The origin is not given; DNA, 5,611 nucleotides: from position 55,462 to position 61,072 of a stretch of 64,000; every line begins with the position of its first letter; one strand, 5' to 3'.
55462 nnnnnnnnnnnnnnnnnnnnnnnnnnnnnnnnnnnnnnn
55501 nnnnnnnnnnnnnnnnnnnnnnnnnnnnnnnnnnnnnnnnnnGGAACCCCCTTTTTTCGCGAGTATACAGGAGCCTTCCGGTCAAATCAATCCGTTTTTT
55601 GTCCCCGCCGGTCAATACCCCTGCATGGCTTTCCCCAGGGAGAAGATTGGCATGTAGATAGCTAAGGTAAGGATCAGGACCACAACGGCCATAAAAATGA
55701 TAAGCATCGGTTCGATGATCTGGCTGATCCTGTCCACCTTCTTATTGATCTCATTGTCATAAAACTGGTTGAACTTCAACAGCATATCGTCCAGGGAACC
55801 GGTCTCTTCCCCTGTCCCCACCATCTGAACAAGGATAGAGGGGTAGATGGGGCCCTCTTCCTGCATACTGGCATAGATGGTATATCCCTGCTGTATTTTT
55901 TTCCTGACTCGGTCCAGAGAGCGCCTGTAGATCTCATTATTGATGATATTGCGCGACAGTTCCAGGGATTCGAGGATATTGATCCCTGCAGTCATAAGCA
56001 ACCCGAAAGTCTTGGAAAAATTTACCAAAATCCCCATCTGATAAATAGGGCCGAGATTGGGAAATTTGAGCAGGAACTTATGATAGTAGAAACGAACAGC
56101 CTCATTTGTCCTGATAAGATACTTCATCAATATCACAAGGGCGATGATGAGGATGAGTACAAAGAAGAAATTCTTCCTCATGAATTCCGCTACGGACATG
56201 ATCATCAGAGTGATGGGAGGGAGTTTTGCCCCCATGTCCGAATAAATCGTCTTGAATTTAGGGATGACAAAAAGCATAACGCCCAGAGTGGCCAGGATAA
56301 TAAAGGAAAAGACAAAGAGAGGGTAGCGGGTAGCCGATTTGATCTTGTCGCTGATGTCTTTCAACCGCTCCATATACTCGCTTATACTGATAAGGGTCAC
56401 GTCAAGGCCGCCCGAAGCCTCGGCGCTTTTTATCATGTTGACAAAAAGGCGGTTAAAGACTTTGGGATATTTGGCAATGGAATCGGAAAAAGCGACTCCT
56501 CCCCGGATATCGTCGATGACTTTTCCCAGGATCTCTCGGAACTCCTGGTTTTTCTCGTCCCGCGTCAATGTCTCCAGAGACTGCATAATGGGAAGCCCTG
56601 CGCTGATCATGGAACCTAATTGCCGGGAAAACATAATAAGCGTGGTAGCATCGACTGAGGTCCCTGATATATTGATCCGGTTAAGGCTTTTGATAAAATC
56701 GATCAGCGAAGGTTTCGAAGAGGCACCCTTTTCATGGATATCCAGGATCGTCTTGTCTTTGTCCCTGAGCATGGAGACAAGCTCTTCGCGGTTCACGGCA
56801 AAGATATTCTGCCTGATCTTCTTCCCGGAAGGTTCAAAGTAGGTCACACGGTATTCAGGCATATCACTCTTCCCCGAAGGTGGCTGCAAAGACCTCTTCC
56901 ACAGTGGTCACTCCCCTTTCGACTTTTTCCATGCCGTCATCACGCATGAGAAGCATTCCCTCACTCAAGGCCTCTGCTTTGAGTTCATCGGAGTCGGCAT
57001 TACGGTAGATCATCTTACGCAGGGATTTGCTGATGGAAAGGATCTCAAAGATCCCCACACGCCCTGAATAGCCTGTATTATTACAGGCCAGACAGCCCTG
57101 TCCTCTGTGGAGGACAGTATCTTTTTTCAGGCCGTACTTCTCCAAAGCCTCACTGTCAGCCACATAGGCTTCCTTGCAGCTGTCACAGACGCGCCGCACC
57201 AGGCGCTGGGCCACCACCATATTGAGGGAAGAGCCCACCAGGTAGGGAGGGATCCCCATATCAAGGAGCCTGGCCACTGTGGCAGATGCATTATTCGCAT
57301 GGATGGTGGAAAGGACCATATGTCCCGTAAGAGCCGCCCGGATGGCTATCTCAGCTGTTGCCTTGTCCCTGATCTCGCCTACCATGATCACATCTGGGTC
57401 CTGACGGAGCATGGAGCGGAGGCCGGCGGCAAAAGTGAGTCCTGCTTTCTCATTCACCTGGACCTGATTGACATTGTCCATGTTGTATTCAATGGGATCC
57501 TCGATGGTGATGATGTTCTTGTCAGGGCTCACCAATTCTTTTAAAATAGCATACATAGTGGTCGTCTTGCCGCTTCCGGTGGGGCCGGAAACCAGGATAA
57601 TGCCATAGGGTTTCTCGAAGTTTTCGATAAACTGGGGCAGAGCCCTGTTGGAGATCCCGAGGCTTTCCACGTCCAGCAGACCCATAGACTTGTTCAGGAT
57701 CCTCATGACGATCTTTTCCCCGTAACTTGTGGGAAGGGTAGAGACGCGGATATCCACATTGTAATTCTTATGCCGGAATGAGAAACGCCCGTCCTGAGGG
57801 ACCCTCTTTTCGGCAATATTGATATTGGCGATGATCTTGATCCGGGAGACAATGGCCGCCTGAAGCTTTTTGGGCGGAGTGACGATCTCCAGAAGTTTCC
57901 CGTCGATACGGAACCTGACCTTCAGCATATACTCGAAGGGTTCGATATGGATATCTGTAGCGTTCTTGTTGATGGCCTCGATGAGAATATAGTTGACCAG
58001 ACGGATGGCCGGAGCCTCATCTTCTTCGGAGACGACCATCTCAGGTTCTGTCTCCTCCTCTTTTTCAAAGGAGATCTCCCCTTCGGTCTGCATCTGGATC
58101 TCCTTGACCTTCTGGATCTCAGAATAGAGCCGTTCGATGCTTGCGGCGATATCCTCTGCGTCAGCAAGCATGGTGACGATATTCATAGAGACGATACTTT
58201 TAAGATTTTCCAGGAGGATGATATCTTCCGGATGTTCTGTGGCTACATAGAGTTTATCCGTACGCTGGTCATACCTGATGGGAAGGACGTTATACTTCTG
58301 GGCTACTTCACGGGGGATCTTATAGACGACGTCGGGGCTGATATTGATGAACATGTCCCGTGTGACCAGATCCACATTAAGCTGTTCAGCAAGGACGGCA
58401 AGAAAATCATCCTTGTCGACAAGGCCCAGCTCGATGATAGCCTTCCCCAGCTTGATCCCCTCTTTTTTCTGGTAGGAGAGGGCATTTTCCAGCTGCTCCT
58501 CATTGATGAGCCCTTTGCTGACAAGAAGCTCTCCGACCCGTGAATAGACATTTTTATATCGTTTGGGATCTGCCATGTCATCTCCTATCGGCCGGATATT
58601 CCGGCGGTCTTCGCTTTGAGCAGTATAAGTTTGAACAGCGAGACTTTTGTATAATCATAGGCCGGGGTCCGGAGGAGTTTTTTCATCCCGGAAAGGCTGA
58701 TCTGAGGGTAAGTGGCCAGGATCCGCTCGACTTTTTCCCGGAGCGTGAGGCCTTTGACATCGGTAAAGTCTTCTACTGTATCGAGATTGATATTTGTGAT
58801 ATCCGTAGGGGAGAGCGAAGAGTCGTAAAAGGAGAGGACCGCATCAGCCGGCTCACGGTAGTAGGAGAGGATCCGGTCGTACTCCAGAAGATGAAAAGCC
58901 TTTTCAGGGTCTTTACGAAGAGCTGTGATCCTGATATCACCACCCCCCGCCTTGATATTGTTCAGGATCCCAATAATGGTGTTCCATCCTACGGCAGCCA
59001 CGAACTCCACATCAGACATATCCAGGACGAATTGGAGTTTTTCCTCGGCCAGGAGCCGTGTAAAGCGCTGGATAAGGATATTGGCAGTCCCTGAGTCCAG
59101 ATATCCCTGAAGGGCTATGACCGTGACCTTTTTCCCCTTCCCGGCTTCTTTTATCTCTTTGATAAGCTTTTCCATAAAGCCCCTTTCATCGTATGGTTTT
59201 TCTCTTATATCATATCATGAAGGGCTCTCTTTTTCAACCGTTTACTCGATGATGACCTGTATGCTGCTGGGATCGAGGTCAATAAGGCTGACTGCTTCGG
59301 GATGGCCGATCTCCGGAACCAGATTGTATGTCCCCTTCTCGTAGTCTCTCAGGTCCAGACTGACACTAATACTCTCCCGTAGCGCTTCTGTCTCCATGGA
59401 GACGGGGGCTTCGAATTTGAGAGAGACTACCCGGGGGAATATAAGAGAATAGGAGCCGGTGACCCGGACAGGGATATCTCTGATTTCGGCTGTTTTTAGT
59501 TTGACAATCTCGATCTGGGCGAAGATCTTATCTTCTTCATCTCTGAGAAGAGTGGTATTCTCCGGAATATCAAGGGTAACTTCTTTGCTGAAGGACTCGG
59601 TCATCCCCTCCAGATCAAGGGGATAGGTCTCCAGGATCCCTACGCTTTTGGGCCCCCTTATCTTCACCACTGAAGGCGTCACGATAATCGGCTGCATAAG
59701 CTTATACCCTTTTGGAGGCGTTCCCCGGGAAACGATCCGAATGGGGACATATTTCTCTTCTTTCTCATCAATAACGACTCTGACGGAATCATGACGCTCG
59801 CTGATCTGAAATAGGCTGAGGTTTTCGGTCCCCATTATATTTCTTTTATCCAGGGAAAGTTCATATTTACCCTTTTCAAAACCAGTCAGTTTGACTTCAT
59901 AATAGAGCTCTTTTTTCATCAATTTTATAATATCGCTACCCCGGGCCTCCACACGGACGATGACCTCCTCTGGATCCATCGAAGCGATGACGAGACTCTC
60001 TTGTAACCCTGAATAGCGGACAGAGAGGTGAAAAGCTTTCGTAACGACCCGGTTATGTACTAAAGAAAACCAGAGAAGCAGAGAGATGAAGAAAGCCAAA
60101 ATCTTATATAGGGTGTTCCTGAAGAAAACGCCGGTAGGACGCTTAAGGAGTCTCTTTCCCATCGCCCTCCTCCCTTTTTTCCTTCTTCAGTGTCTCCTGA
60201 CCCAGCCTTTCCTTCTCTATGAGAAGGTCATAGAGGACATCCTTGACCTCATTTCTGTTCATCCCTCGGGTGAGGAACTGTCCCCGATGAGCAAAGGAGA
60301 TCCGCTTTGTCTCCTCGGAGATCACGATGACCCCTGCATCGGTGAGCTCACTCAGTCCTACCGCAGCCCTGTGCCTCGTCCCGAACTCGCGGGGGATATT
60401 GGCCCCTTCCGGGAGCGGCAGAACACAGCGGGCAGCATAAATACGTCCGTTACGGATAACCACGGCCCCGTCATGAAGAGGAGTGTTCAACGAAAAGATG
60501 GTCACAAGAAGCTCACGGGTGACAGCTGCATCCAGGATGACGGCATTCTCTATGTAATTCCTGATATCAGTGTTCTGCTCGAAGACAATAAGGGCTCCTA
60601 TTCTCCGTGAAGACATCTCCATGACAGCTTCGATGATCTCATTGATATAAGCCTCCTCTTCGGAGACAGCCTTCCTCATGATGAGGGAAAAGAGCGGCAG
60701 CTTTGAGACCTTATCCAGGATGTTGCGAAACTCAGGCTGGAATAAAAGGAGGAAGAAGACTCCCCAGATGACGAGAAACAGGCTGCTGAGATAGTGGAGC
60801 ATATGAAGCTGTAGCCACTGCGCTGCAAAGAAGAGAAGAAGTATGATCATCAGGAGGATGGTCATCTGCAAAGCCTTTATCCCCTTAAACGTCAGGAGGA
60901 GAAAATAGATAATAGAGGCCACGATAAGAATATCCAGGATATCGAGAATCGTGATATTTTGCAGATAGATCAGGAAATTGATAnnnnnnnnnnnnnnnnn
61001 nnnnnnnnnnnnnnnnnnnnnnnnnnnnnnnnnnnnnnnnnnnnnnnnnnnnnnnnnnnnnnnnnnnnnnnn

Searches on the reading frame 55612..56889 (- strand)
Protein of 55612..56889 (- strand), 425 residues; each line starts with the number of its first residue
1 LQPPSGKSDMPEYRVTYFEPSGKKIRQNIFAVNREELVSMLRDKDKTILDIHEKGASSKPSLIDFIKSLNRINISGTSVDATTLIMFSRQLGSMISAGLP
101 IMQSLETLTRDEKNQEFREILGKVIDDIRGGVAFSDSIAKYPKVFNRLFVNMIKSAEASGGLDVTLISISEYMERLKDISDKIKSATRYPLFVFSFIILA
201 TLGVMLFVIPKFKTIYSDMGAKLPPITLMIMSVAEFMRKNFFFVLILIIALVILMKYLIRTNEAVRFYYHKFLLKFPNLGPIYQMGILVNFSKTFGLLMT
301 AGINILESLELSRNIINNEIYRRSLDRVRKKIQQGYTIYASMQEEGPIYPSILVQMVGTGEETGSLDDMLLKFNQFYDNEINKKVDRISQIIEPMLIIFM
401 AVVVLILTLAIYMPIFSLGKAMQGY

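Call 8: search_protein_families(library=pfam, proteins=[window:55612-56889:-])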
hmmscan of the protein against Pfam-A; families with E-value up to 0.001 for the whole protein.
window:55612-56889:- (425 aa): 1 family
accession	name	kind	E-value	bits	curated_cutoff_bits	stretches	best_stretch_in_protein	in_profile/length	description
PF00482.28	T2SSF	-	1.8e-54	183.4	25.2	2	87-210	1-125/125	Type II secretion system (T2SS), protein F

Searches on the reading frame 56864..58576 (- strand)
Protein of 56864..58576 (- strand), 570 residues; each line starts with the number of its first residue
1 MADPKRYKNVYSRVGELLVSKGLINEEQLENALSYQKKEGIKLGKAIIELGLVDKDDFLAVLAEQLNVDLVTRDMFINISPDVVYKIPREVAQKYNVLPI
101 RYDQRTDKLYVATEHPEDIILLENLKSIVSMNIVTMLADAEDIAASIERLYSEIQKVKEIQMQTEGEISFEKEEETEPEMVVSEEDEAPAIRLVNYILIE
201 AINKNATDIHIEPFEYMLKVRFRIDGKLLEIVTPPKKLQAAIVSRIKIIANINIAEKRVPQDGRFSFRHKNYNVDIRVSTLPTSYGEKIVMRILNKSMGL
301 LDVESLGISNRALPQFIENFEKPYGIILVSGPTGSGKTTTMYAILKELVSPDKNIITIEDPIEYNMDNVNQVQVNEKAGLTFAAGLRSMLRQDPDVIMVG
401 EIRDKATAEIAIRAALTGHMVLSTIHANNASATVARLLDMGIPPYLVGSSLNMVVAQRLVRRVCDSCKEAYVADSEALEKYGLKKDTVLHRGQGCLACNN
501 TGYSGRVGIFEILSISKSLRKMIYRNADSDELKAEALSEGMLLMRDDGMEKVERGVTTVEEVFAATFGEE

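Call 8: search_protein_families(library=pfam, proteins=[window:56864-58576:-])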
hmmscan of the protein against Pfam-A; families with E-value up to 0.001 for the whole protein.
window:56864-58576:- (570 aa): 6 families
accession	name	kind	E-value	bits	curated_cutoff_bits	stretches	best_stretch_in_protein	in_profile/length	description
PF00437.27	T2SSE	-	5.2e-139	463.4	24.9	1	184-563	2-369/370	Type II/IV secretion system protein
PF05157.20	MshEN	-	7.5e-12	45.5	23.1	1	78-153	12-86/90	MshEN domain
PF25199.1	nSTAND_NTPase5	-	7.5e-07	29.5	34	1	319-375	36-93/145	Novel STAND NTPase 5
PF04851.21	ResIII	-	0.00023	21.6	22.5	0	311-360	10-61/164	Type III restriction enzyme, res subunit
PF20720.3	nSTAND3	-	0.00029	21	27.2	1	324-362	17-55/155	Novel STAND NTPase 3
PF13173.12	AAA_14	-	0.00081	19.8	27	0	326-369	4-48/129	AAA domain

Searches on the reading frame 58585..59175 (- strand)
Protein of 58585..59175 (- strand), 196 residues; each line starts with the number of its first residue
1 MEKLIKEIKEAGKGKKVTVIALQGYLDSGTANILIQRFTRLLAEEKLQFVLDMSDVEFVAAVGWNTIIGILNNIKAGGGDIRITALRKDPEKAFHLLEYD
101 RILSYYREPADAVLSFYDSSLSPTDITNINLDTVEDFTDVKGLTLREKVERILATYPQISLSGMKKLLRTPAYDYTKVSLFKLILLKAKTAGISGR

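Call 51: search_protein_families(library=pfam, proteins=[window:58585-59175:-], max_evalue=0.01)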
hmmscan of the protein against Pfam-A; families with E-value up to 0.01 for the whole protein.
window:58585-59175:- (196 aa): 2 families
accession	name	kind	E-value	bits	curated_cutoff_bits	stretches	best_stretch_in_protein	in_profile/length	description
PF01740.26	STAS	-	6.8e-13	48.7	22.6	1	16-111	9-105/106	STAS domain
PF13466.11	STAS_2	-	0.00054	20.5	29.2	1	20-97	1-77/80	STAS domain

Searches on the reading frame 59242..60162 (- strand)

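Call 51: search_protein_families(library=pfam, proteins=[window:59242-60162:-], max_evalue=0.01)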
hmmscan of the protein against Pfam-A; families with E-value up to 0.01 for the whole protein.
window:59242-60162:- (306 aa): 1 family
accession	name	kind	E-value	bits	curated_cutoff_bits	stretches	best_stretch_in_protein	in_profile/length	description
PF07949.17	YbbR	-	2.1e-12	47.6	22.3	1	139-204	1-70/81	YbbR-like protein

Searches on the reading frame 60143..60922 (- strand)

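Call 51: search_protein_families(library=pfam, proteins=[window:60143-60922:-], max_evalue=0.01)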
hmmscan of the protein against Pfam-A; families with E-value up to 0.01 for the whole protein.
window:60143-60922:- (259 aa): 1 family
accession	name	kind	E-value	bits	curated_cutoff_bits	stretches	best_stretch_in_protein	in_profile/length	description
PF02457.21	DAC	-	4.5e-42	142.8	27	1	98-215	2-118/119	DisA bacterial checkpoint controller nucleotide-binding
